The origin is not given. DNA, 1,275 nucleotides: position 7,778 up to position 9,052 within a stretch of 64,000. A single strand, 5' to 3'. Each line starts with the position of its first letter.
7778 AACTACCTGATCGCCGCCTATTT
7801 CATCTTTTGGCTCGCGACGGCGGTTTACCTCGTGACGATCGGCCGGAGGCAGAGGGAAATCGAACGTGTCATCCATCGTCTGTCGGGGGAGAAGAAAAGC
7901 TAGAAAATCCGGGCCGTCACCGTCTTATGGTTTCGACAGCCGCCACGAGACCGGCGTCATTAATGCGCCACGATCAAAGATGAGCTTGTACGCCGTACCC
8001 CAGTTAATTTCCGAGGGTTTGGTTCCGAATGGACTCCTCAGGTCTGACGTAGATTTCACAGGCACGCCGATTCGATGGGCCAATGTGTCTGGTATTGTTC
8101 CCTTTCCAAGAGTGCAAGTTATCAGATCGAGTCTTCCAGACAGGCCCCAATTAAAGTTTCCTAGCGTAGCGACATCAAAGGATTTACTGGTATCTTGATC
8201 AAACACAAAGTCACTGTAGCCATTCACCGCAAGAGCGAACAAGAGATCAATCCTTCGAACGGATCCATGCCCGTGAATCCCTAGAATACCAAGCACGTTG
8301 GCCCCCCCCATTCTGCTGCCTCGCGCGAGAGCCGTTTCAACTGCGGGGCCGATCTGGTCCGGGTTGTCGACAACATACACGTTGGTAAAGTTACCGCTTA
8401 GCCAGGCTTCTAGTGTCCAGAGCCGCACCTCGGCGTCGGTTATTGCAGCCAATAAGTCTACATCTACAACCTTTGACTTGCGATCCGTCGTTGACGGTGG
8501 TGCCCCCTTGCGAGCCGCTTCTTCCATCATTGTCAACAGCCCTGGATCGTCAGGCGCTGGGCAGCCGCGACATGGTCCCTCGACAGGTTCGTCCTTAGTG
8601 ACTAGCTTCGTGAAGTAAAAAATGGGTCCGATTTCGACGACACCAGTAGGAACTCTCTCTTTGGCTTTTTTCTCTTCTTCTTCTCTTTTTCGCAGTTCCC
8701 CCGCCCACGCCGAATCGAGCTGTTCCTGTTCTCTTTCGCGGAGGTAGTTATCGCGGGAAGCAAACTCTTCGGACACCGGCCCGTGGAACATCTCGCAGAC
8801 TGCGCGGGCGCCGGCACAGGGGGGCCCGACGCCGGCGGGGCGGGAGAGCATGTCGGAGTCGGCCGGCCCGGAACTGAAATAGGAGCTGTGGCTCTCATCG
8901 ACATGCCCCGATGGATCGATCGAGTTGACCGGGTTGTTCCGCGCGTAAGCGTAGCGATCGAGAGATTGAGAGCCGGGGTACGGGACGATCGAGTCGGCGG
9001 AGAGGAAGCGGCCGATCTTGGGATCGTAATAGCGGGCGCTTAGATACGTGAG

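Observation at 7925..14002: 2025-aa FG-GAP/VCBS + RHS lipoprotein with a variant core ending (DPSGH) and a 325-aa C-terminal domain of unknown function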

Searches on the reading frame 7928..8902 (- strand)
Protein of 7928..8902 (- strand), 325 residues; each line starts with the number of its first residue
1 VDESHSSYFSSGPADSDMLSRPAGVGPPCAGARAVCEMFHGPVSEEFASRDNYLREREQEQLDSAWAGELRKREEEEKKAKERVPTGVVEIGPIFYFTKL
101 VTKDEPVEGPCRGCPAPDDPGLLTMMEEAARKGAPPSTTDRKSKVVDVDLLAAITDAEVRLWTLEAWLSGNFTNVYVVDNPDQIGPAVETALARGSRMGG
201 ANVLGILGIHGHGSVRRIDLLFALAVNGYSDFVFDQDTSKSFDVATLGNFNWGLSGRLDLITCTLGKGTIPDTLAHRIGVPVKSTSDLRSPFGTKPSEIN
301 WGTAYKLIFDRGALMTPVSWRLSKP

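Call 8: search_protein_families(library=pfam, proteins=[window:7928-8902:-], max_evalue=10)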
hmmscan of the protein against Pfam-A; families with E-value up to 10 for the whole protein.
seq(325 aa): 0 families

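Call 11: find_homologous_proteins(query=window:7928-8902:-, max_evalue=0.01)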
Query seq(325 aa): 4486 candidates shared short words with the query, none scored E <= 0.01.
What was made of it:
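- Nothing from the word-indexed 5.8e9-protein search (call 11).
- Tried and rejected: The word-indexed search of 5.8e9 proteins found nothing (call 11).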

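Call 14: search_solved_structures(query=window:7928-8902:-, max_evalue=10, show_alignments=3)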
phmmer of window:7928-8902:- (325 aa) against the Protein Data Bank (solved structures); distinct sequences matched with E-value up to 10: 5.
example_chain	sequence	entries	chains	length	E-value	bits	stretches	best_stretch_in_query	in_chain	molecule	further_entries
4ney_A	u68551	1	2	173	0.56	12.3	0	154-188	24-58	Engineered protein OR277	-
4nez_A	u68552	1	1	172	0.69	12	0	154-187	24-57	Engineered protein OR276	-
8t6n_E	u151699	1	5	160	1.1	11.3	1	147-223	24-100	T33-27.1 : A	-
5leb_A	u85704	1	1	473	2.3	10.3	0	188-252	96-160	DDD_D12_06_D12_06_D12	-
5nf8_A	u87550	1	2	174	3.6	9.6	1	37-84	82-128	Respiratory supercomplex factor 1, mitochondrial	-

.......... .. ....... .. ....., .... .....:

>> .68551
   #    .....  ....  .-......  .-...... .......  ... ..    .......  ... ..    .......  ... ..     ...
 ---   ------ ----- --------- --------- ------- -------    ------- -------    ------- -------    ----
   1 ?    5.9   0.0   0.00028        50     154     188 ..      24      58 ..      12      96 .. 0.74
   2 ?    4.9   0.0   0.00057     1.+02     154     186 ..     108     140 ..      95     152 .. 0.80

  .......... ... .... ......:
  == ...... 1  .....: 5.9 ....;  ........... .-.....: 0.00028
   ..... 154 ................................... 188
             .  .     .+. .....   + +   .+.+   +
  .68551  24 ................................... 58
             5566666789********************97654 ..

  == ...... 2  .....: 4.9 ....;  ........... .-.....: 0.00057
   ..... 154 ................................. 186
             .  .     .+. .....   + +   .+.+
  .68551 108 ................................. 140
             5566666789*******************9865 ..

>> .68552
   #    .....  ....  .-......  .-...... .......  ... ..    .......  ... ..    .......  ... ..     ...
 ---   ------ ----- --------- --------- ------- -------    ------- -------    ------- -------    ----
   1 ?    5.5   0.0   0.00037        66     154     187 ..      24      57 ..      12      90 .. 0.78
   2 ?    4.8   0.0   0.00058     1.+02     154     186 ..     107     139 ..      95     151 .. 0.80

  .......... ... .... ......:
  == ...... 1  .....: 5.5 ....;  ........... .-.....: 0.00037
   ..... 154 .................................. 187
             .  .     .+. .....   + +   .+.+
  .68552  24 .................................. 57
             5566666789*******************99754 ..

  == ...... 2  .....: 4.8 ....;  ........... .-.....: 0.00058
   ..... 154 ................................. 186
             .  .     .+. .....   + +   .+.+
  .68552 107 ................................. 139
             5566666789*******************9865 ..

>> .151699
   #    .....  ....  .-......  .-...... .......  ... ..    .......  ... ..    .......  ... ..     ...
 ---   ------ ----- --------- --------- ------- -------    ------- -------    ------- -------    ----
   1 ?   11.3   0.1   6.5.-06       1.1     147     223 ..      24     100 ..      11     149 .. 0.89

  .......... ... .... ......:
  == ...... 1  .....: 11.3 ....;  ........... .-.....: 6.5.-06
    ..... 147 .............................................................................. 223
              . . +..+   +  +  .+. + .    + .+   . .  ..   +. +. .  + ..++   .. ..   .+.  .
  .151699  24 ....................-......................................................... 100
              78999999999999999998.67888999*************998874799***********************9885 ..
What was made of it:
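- The PDB search did not return 9qpe_G or any CPD (call 14).
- Tried and rejected: PDB phmmer gave only noise at E>0.5 (call 14).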

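Call 15: search_protein_families(library=ncbifam, proteins=[window:7928-8902:-], max_evalue=1)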
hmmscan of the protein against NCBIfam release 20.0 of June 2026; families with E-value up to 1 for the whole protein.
window:7928-8902:- (325 aa): 0 families

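Call 19: search_protein_representatives(protein=window:7928-8902:-)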
Query: 325 residues. Proteins with E-value up to 0.001 (for the whole library): 2; up to 1e-10: 1; up to 1e-30: 1. The best 2 are listed.
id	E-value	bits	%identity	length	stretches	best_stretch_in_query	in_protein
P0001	2.2e-218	740.0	100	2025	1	1-325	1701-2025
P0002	4.0e-06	42.4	52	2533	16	79-103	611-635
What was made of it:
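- Closest known: TcdB/TcaC-type polymorphic toxins. Different: The tip is an orphan (call 19).
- No homologue in 1.84e9 representative proteins (call 19). The tip is a singleton with no relative anywhere (call 19).
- Tried and rejected: Exhaustive phmmer against 1.84e9 representatives found only the protein itself plus a low-complexity EEEEKK hit (call 19).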

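Call 21: find_encoding_contigs(protein=P0001, flank=10000, max_places=6)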
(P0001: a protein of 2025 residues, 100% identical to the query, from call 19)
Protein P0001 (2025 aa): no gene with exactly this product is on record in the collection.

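Call 22: list_cluster_members(proteins=[P0001])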
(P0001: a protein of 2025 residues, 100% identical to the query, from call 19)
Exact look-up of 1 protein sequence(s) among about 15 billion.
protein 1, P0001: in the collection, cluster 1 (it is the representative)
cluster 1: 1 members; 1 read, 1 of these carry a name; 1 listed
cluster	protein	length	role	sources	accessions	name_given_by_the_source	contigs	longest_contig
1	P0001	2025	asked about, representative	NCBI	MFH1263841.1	MAG: FG-GAP-like repeat-containing protein [Pseudomonadota bacterium]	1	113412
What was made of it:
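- Tried and rejected: Two exact look-ups of the source were made. find_encoding_contigs had no record (call 21). list_cluster_members gave the NCBI accession and MAG name (call 22).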

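Call 23: find_homologous_proteins(query=P0001, max_evalue=1e-20)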
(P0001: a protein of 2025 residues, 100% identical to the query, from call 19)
Query P0001 (2025 aa): 462 proteins with E <= 1e-20 among 8000 candidates; the best 120 are listed.
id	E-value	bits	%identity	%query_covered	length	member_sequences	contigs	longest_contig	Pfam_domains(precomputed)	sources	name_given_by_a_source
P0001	0.0e+0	4746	100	100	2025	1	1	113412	PF01839.30,PF05593.20,PF13517.13,PF25023.2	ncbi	ncbi:MAG: FG-GAP-like repeat-containing protein [Pseudomonadota bacterium]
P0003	8.3e-111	390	32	52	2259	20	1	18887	PF01839.30,PF12256.15,PF05593.20,PF13517.13,PF25023.2,PF03534.19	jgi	-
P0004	9.8e-93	330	30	46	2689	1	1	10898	PF01839.30,PF12256.15,PF05593.20,PF13517.13,PF25023.2,PF03534.19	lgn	-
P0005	1.1e-91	326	27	78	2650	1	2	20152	PF01839.30,PF12256.15,PF05593.20,PF13517.13,PF25023.2,PF03534.19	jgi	jgi:RHS repeat-associated protein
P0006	1.2e-90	323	28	74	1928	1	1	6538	PF01839.30,PF12256.15,PF05593.20,PF13517.13,PF25023.2,PF03534.19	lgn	-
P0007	9.5e-88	313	30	50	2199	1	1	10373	PF01839.30,PF12256.15,PF05593.20,PF13517.13,PF25023.2,PF03534.19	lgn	-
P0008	5.8e-87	311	29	50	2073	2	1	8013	PF01839.30,PF12256.15,PF05593.20,PF13517.13,PF25023.2,PF03534.19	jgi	jgi:RHS repeat-associated protein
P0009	2.7e-84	302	28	42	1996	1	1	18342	PF01839.30,PF12256.15,PF05593.20,PF13517.13,PF25023.2,PF03534.19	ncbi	-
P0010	6.5e-82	294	26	59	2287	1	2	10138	PF01839.30,PF12256.15,PF05593.20,PF13517.13,PF25023.2,PF03534.19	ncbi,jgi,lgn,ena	-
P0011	9.3e-82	293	30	52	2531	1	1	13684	PF01839.30,PF12256.15,PF05593.20,PF13517.13,PF25023.2,PF03534.19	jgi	jgi:RHS repeat-associated protein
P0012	2.8e-80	289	31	46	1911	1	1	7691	PF01839.30,PF12256.15,PF05593.20,PF13517.13,PF13529.14,PF25023.2,PF03534.19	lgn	-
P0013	3.9e-78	281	31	44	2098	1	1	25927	PF01839.30,PF05593.20,PF13517.13,PF18626.8,PF25023.2,PF03534.19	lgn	-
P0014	1.1e-77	280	30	44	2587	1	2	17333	PF01839.30,PF12256.15,PF05593.20,PF13517.13,PF25023.2,PF03534.19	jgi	jgi:RHS repeat-associated protein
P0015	1.6e-76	276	28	78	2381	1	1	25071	PF01839.30,PF12256.15,PF05593.20,PF13517.13,PF25023.2,PF03534.19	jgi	jgi:RHS repeat-associated protein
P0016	8.1e-76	274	27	70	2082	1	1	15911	PF01839.30,PF12256.15,PF05593.20,PF13517.13,PF25023.2,PF03534.19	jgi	jgi:RHS repeat-associated protein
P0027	1.2e-70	257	30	45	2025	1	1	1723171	PF01839.30,PF12256.15,PF05593.20,PF13517.13,PF25023.2,PF03534.19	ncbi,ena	-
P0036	5.9e-67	244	29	45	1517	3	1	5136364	PF01839.30,PF12256.15,PF05593.20,PF13517.13,PF25023.2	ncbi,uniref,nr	ncbi:YD repeat protein [Geotalea uraniireducens Rf4]|uniref:YD repeat protein n=2 Tax=Geotalea urani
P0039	1.5e-65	240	26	77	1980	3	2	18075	PF15649.13,PF01839.30,PF05593.20,PF13517.13,PF25023.2,PF03534.19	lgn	-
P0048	1.3e-63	233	25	75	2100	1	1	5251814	PF01839.30,PF12256.15,PF05593.20,PF13517.13,PF03534.19,PF15633.12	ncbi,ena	-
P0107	5.6e-54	201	27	41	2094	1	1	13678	PF01839.30,PF12256.15,PF05593.20,PF13517.13,PF25023.2,PF14021.13,PF03534.19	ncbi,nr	ncbi:MAG: glycohydrolase toxin TNT-related protein [Candidatus Omnitrophica bacterium]|nr:glycohydro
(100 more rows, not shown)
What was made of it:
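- Closest known: Tc toxin TcB-TcC cocoon. Different: Sequence identity to the nearest relatives found is at most 32% (call 23).
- Family: 462 relatives were found, and most of the 120 listed carry SpvB+FG-GAP+TcdB_midN+RHS (call 23).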

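Call 24: predict_structure(protein=window:7928-8902:-)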
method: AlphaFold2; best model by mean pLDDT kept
length: 325 residues; sequences in the alignment: 1
mean_pLDDT: 40.6   pTM: 0.27
mean pLDDT of the five models: 40.6, 36.3, 34.8, 34.7, 30.8
residues with pLDDT >= 90: 0; 70-90: 30; 50-70: 36; < 50: 259
segments of 3 or more residues with pLDDT < 50: 1-7, 9-27, 30-32, 83-174, 178-182, 195-325
pLDDT, mean of each block of 10 residues (from residue 1): 43 43 47 51 66 84 84 76 41 29 28 36 36 29 30 31 32 47 52 47 46 37 38 31 23 23 28 30 33 34 28 24 26
secondary structure, 60 per line:
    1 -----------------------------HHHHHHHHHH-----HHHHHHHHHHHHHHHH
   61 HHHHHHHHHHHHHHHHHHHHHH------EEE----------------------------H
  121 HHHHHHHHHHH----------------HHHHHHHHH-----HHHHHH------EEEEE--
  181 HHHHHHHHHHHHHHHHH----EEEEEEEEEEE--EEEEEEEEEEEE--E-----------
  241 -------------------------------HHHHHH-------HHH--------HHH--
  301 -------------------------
elements in order: H30-39 H45-82 E89-91 H120-131 H148-156 H162-167 E174-178 H181-197 E202-212 E215-226 H272-277

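Call 29: find_related_loci(query=window:7928-8902:-, collection=genome_contigs, flank=10000)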
Query window:7928-8902:- (325 aa) in genome_contigs; peptide patterns used: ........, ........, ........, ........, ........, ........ (x = any residue, [..] = any of these).
389 stretches matched a pattern, but none encodes a relative of the query by tblastn (E <= 1e-3).

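Call 30: find_related_loci(query=window:7928-8902:-, collection=metagenome_contigs, flank=10000)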
Query window:7928-8902:- (325 aa) in metagenome_contigs; peptide patterns used: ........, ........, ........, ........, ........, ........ (x = any residue, [..] = any of these).
600 stretches matched a pattern, but none encodes a relative of the query by tblastn (E <= 1e-3).

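Call 31: find_related_loci(query=window:7928-8902:-, collection=viral_contigs, flank=5000)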
Query window:7928-8902:- (325 aa) in viral_contigs; peptide patterns used: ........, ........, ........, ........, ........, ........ (x = any residue, [..] = any of these).
81 stretches matched a pattern, but none encodes a relative of the query by tblastn (E <= 1e-3).

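Call 46: find_encoding_contigs(protein=P0003, flank=8000, max_places=2)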
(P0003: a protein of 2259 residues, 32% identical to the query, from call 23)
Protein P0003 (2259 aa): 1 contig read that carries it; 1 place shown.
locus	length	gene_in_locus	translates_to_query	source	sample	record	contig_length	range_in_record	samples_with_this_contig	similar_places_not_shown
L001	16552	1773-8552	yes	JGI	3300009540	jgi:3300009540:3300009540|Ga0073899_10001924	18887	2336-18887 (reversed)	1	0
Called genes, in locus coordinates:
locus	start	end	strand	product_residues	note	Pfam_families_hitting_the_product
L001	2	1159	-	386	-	?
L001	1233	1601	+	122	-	-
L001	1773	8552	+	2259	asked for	PF03534:SpvB, PF01839:FG-GAP (faint), PF13517:FG-GAP_3 (weak), PF12256:TcdB_toxin_midN, PF05593:RHS_repeat, PF25023:TEN_YD-shell, PF05593:RHS_repeat (weak)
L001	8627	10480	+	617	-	PF05496:RuvB_N (weak), PF13177:DNA_pol3_delta2, PF13173:AAA_14 (faint), PF13401:AAA_22 (weak), PF00004:AAA, PF07728:AAA_5 (weak), PF22608:DNAX_ATPase_lid, PF12169:DNA_pol3_gamma3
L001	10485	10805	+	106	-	PF02575:YbaB_DNA_bd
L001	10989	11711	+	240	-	-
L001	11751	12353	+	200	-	PF21176:RecR_HhH, PF01751:Toprim, PF13662:Toprim_4, PF21175:RecR_C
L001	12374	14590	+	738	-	PF18998:Flg_new_2, PF06482:Endostatin (faint), PF07588:DUF1554 (faint)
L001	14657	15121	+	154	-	PF18998:Flg_new_2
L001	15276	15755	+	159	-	PF03259:Robl_LC7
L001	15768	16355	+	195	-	PF00025:Arf (weak)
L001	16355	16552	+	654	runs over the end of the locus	-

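Call 47: find_encoding_contigs(protein=P0036, flank=8000, max_places=2)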
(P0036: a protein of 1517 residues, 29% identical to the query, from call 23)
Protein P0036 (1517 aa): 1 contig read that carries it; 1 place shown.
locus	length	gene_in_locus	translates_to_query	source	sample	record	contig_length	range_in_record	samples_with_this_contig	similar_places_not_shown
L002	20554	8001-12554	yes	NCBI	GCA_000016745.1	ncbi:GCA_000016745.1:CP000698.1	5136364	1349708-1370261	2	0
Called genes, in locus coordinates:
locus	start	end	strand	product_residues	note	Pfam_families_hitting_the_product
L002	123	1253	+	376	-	PF12679:ABC2_membrane_2, PF12698:ABC2_membrane_3, PF01061:ABC2_membrane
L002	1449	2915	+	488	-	PF07238:PilZ (faint), PF00004:AAA (faint), PF00158:Sigma54_activat, PF14532:Sigma54_activ_2, PF07728:AAA_5 (weak), PF25601:AAA_lid_14, PF02954:HTH_8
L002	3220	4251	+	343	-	-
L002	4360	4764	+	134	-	-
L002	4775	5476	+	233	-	PF03412:Peptidase_C39, PF13529:Peptidase_C39_2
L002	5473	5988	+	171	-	-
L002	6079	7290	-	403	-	PF13557:Phenol_MetA_deg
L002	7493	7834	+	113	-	PF03534:SpvB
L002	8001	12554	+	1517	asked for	PF01839:FG-GAP (faint), PF13517:FG-GAP_3 (weak), PF12256:TcdB_toxin_midN, PF05593:RHS_repeat, PF25023:TEN_YD-shell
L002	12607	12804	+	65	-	-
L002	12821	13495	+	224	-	PF13505:OMP_b-brl, PF03922:OmpW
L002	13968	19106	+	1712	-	PF13287:Fn3_assoc, PF13290:CHB_HEX_C_1, PF13287:Fn3_assoc, PF13290:CHB_HEX_C_1, PF13287:Fn3_assoc, PF13290:CHB_HEX_C_1, PF13287:Fn3_assoc, PF13290:CHB_HEX_C_1, +8 more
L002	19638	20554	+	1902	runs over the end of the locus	PF19078:Big_12, PF25788:Ig_Rha78A_N (faint), PF10342:Kre9_KNH (weak), PF19077:Big_13 (weak), PF09136:Glucodextran_B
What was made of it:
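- Closest known: TcdB/TcaC-type polymorphic toxins. Different: The SpvB module is a separate, translationally coupled ORF (also seen in Geotalea, call 47).
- Geotalea uraniireducens shows the same split (call 47).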

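Call 50: search_protein_families(library=padloc, proteins=[window:7928-8902:-], max_evalue=1)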
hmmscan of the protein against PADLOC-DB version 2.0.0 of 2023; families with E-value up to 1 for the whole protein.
window:7928-8902:- (325 aa): 0 families

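Call 51: search_dna_similar(query=window:7928-8902:-, collection=plasmids, mode=protein, max_evalue=1, max_rows=10)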
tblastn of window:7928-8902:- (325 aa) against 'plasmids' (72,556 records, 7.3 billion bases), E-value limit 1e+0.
No match.

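Call 60: find_encoding_contigs(protein=P0039, flank=5000, max_places=1)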
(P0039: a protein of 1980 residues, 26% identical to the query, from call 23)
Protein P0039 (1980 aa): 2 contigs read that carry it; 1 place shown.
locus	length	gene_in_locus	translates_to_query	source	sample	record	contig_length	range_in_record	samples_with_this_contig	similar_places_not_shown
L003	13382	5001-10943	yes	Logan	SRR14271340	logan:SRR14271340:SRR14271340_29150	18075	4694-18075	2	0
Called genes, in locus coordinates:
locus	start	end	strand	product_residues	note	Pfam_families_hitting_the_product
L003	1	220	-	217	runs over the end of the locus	PF12256:TcdB_toxin_midN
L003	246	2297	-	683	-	PF03534:SpvB, PF01839:FG-GAP (faint), PF13517:FG-GAP_3 (faint)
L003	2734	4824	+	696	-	PF21305:type_II_gspD_N0 (weak), PF03958:Secretin_N, PF00263:Secretin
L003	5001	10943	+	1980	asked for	PF03534:SpvB (faint), PF01839:FG-GAP (faint), PF13517:FG-GAP_3, PF05593:RHS_repeat, PF25023:TEN_YD-shell, PF15649:Tox-REase-7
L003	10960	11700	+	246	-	-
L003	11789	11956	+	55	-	PF13340:DUF4096 (weak)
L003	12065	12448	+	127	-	PF01609:DDE_Tnp_1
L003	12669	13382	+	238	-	?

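Call 61: find_encoding_contigs(protein=P0107, flank=5000, max_places=1)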
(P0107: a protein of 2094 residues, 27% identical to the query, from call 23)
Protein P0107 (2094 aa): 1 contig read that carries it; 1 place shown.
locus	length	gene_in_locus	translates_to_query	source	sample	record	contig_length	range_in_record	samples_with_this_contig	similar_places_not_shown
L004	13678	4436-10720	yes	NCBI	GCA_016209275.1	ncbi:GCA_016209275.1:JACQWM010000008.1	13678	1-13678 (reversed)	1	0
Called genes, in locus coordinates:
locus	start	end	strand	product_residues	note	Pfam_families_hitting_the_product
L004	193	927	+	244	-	-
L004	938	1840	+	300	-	-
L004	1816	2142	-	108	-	PF13560:HTH_31 (faint), PF13744:HTH_37, PF01381:HTH_3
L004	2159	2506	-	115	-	PF05973:Gp49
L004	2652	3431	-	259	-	-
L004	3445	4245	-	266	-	PF13505:OMP_b-brl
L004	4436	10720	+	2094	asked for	PF03534:SpvB, PF13517:FG-GAP_3 (weak), PF12256:TcdB_toxin_midN, PF05593:RHS_repeat (weak), PF25023:TEN_YD-shell, PF05593:RHS_repeat (weak), PF25023:TEN_YD-shell, PF14021:TNT, +1 more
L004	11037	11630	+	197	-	PF01797:Y1_Tnp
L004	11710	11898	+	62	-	PF12728:HTH_17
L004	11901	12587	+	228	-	PF02661:Fic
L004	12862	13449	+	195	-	PF13091:PLDc_2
